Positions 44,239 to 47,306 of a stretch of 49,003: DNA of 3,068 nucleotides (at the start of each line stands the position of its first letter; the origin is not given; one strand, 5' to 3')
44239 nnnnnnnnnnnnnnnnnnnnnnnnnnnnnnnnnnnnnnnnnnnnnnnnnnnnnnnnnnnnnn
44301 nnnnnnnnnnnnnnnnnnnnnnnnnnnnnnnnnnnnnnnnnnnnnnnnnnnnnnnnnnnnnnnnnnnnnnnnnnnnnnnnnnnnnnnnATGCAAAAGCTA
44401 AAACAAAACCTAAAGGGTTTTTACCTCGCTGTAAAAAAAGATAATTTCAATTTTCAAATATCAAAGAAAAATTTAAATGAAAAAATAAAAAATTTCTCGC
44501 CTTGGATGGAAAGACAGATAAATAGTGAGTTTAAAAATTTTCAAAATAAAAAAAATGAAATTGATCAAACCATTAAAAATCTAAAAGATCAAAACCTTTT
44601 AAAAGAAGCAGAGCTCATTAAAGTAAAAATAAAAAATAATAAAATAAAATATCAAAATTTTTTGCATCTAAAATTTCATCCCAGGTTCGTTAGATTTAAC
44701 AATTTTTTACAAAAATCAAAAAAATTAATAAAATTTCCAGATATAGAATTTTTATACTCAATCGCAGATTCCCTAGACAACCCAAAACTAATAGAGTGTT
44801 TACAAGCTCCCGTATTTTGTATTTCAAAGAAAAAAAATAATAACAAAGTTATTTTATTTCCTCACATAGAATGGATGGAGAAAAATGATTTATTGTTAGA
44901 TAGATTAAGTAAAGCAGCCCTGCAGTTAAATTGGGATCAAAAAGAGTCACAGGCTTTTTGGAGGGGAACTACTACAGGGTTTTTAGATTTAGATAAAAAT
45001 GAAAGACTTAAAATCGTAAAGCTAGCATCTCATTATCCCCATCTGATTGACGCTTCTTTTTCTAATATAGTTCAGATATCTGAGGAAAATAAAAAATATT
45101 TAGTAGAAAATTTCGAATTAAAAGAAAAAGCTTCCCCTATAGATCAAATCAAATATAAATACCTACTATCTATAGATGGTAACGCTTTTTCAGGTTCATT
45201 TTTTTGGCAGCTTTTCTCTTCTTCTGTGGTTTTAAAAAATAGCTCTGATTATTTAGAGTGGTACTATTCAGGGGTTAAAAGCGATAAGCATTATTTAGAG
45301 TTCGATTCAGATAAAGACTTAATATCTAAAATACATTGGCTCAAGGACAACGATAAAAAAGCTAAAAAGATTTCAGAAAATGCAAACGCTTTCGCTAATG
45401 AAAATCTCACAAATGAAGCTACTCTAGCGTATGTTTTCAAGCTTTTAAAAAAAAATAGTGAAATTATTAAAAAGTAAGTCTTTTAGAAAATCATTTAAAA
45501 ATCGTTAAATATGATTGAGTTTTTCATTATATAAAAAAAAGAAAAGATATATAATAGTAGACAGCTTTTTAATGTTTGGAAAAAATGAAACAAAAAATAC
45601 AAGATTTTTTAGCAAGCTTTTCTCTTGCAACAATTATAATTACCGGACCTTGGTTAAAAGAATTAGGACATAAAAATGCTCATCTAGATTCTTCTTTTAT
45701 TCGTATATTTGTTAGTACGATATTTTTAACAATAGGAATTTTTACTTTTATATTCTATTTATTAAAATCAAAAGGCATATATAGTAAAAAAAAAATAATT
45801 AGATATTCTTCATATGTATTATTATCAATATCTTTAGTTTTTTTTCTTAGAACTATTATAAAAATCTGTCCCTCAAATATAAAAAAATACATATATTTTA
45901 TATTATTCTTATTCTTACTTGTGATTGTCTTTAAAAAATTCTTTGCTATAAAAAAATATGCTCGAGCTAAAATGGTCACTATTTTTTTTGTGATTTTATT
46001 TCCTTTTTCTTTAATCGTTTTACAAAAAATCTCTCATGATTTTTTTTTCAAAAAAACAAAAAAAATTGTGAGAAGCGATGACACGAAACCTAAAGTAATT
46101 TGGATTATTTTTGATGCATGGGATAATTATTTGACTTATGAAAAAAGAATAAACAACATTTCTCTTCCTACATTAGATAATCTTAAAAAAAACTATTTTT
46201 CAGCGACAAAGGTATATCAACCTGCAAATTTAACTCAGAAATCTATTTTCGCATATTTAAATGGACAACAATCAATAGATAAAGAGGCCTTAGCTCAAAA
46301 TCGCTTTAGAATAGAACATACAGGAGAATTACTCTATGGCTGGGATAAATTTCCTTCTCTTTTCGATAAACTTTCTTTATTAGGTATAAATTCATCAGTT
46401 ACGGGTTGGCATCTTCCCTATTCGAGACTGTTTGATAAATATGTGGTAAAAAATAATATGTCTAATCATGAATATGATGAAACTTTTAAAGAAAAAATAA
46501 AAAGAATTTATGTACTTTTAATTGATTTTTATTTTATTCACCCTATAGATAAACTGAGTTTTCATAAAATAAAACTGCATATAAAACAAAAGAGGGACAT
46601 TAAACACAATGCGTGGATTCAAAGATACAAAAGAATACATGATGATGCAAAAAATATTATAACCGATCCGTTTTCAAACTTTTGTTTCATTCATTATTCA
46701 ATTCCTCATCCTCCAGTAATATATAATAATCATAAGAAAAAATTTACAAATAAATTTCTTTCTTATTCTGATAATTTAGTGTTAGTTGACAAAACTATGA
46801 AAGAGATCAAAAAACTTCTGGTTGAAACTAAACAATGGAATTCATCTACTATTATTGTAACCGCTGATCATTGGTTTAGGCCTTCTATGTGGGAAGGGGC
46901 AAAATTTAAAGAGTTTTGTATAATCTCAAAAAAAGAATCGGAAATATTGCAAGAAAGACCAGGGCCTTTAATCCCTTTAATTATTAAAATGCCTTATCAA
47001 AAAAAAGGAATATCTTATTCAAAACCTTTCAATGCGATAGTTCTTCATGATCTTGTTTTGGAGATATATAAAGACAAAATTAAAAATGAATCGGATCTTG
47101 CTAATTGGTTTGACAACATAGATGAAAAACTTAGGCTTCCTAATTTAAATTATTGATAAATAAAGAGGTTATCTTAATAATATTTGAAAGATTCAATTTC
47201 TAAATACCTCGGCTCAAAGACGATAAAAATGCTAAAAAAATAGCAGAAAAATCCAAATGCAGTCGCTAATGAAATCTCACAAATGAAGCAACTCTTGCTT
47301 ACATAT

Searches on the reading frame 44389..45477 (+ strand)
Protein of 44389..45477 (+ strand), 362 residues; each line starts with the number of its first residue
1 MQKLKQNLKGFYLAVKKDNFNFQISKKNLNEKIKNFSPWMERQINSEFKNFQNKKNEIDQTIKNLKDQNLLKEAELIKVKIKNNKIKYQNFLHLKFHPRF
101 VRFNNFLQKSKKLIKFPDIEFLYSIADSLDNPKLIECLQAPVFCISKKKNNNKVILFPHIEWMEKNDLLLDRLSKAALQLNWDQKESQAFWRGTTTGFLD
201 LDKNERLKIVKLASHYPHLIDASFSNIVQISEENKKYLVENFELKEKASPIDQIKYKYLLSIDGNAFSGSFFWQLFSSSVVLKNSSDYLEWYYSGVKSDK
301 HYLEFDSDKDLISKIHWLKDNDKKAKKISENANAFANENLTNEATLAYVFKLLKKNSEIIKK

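Call 67: search_protein_families(library=pfam, proteins=[window:44389-45477:+], max_evalue=0.0001)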
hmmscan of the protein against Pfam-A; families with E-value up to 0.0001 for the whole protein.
window:44389-45477:+ (362 aa): 1 family
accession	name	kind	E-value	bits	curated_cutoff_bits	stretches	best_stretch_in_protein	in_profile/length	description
PF05686.18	Glyco_transf_90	-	1.1e-32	114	24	1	68-361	32-324/396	Glycosyl transferase family 90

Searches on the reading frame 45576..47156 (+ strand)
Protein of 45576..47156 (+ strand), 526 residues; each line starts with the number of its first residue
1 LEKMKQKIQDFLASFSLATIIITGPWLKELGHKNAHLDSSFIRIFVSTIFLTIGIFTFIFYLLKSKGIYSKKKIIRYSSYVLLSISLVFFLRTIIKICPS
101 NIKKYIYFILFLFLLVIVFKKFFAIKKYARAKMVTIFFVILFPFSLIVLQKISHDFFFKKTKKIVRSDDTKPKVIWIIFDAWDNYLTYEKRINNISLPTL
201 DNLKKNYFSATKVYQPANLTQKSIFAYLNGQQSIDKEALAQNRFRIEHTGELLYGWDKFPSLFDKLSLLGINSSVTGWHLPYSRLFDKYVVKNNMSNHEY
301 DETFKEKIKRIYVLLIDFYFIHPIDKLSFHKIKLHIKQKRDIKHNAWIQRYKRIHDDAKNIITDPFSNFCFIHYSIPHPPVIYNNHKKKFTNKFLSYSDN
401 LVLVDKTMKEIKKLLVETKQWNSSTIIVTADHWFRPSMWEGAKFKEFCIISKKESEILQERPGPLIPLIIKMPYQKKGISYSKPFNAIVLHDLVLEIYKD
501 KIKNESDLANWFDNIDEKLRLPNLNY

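Call 67: search_protein_families(library=pfam, proteins=[window:45576-47156:+], max_evalue=0.0001)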
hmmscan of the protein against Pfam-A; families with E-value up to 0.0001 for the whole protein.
window:45576-47156:+ (526 aa): 1 family
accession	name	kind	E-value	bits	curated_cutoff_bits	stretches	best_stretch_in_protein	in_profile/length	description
PF00884.28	Sulfatase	-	7e-12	45.7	25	1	172-436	1-245/301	Sulfatase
